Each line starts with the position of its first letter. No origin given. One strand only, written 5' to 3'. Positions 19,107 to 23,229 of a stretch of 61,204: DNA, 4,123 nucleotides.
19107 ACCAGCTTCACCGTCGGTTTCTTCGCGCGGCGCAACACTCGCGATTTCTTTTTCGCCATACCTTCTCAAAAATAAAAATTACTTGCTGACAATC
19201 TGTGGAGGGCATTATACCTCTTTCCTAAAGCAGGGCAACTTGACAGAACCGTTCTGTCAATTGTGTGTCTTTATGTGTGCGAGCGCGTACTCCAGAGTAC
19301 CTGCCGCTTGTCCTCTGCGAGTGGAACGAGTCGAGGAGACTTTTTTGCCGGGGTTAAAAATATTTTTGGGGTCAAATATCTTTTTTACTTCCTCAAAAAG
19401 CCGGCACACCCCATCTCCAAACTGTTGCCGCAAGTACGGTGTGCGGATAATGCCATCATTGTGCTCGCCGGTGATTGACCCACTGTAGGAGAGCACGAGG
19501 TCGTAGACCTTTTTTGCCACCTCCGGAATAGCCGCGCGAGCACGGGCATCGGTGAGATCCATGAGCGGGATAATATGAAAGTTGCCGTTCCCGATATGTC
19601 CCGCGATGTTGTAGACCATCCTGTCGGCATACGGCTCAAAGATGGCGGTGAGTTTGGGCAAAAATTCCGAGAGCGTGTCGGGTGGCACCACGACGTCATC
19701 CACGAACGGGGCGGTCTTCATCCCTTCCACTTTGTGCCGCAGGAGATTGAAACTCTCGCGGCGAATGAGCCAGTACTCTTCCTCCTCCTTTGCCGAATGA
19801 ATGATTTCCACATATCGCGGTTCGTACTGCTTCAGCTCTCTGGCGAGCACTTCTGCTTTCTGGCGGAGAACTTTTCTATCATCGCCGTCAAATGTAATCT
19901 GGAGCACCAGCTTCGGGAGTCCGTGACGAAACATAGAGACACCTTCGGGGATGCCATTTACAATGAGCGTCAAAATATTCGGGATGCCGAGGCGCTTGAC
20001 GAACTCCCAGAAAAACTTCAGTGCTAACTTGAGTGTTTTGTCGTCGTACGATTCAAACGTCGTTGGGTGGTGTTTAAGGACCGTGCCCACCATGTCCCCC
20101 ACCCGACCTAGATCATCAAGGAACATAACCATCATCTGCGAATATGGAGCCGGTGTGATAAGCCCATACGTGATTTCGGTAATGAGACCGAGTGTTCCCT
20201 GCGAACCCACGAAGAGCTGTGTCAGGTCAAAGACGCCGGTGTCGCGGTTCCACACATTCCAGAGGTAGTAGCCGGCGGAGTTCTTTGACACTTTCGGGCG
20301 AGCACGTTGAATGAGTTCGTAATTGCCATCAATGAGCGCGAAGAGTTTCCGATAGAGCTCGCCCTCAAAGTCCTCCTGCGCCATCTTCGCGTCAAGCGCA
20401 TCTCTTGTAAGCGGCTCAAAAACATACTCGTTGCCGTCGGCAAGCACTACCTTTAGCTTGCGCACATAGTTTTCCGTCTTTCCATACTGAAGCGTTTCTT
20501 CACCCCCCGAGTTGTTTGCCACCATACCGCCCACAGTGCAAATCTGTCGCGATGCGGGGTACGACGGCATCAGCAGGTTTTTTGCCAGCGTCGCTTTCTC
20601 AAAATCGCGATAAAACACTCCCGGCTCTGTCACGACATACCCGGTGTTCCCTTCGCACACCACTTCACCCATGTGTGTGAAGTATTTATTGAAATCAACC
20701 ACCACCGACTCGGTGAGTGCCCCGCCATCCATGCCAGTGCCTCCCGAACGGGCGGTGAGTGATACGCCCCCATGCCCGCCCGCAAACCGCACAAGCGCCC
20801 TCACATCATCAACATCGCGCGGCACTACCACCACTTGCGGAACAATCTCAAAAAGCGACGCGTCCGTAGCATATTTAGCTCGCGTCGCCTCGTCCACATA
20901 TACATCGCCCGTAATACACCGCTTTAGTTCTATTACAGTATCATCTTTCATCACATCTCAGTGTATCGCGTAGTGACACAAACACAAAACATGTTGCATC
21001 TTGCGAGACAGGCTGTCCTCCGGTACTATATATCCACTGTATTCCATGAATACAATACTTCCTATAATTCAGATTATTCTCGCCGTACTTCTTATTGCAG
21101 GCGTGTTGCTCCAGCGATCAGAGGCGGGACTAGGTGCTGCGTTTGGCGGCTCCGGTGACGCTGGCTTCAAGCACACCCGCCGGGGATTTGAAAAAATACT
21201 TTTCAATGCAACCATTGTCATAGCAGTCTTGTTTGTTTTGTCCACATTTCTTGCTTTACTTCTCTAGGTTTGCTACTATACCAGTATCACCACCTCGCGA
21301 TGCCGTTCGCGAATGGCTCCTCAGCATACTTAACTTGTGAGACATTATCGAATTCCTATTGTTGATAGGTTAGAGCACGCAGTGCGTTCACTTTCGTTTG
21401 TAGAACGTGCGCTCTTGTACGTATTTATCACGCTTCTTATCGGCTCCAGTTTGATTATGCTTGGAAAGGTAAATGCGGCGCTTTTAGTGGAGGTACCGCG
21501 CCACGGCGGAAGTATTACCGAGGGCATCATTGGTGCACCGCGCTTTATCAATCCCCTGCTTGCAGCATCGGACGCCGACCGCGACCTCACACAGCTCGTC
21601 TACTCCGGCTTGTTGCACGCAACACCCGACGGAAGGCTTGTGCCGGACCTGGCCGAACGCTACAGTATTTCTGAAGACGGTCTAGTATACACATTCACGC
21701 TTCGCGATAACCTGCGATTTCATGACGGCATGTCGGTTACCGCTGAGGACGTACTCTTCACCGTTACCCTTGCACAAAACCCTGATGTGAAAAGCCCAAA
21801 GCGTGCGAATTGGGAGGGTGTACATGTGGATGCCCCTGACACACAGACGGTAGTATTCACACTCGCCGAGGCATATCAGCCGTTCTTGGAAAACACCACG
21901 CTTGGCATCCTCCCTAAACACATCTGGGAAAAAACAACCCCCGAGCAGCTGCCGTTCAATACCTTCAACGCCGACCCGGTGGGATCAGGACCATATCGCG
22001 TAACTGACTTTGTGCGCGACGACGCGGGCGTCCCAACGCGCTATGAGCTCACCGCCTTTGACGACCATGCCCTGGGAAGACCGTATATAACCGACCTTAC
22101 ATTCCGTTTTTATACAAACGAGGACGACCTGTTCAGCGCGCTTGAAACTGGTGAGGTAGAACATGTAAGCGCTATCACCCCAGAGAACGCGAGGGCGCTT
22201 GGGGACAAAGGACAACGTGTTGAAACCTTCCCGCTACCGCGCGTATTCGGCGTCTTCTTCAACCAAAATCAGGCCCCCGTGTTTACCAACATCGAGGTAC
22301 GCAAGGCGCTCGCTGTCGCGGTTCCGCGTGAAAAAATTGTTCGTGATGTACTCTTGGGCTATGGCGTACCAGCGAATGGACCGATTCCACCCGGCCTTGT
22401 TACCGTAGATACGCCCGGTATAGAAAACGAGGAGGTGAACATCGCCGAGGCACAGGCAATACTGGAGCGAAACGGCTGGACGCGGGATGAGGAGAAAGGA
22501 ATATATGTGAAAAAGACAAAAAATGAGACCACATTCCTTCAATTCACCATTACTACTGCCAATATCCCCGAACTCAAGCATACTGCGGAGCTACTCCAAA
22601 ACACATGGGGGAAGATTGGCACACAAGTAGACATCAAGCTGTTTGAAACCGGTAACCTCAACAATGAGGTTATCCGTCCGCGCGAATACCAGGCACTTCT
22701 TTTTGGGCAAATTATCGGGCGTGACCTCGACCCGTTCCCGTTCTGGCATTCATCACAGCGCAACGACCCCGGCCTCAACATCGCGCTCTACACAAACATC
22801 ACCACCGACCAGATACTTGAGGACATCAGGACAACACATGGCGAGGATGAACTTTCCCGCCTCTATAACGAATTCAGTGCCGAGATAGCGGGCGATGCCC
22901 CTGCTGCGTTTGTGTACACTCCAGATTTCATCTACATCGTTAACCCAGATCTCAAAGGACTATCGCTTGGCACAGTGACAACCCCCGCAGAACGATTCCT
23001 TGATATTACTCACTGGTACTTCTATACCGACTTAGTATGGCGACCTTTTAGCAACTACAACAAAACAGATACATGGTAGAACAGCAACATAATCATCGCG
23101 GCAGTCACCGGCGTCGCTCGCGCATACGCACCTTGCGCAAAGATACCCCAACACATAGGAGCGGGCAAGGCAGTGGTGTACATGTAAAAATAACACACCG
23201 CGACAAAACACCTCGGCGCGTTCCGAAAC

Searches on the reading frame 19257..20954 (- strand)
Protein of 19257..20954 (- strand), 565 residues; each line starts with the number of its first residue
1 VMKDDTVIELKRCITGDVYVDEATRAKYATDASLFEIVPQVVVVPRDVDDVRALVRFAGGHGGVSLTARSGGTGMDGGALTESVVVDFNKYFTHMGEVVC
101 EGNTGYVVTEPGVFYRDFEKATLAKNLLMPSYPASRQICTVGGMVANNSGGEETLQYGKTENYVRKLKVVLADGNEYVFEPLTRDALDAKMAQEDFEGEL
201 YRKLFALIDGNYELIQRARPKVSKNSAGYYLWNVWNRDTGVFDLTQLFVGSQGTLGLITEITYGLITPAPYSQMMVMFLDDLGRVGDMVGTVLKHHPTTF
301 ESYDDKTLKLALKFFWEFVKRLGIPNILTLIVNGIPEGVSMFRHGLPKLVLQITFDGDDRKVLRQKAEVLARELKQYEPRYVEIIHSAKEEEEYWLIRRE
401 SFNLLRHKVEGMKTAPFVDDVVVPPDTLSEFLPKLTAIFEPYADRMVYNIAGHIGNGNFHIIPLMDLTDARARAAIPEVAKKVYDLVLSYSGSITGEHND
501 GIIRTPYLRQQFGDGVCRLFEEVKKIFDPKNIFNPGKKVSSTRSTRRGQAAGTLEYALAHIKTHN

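Call 72: search_protein_families(library=pfam, proteins=[window:19257-20954:-])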
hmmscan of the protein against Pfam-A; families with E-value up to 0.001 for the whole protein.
window:19257-20954:- (565 aa): 2 families
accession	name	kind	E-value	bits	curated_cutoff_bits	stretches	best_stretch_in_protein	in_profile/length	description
PF02913.24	FAD-oxidase_C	-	4.9e-43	148.1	21.2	1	272-537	5-247/248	FAD linked oxidases, C-terminal domain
PF01565.28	FAD_binding_4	-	1.5e-28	99.7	26.4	1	39-175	1-134/139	FAD binding domain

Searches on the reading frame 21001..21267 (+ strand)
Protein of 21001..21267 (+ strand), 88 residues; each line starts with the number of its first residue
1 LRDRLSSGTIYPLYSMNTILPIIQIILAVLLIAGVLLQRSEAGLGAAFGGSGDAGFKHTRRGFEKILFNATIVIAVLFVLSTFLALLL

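Call 72: search_protein_families(library=pfam, proteins=[window:21001-21267:+])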
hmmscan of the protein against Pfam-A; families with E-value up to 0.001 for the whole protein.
window:21001-21267:+ (88 aa): 1 family
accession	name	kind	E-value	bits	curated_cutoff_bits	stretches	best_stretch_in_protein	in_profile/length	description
PF03840.19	SecG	-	5.1e-14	52.6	29.2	1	19-85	1-67/70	Preprotein translocase SecG subunit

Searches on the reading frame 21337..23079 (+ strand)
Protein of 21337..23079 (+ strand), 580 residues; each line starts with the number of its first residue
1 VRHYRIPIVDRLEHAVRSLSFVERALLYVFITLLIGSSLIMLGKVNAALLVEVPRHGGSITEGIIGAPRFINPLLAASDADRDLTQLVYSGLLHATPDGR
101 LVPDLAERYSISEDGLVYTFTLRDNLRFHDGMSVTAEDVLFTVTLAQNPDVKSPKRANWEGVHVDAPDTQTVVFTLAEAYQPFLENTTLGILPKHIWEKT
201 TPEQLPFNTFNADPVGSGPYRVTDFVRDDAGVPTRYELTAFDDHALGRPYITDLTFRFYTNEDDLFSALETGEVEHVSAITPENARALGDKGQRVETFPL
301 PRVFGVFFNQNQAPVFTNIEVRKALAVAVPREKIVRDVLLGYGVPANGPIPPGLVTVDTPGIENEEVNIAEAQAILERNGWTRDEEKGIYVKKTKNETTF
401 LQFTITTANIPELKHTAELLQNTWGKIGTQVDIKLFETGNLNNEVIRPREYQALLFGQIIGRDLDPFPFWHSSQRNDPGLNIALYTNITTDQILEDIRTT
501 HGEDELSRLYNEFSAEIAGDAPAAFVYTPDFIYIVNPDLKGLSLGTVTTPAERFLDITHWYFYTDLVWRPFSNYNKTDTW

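Call 72: search_protein_families(library=pfam, proteins=[window:21337-23079:+])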
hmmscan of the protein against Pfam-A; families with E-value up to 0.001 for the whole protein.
window:21337-23079:+ (580 aa): 1 family
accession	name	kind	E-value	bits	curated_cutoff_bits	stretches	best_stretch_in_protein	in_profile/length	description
PF00496.27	SBP_bac_5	-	8.1e-73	246.1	32.4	1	101-472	2-359/368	Bacterial extracellular solute-binding proteins, family 5 Middle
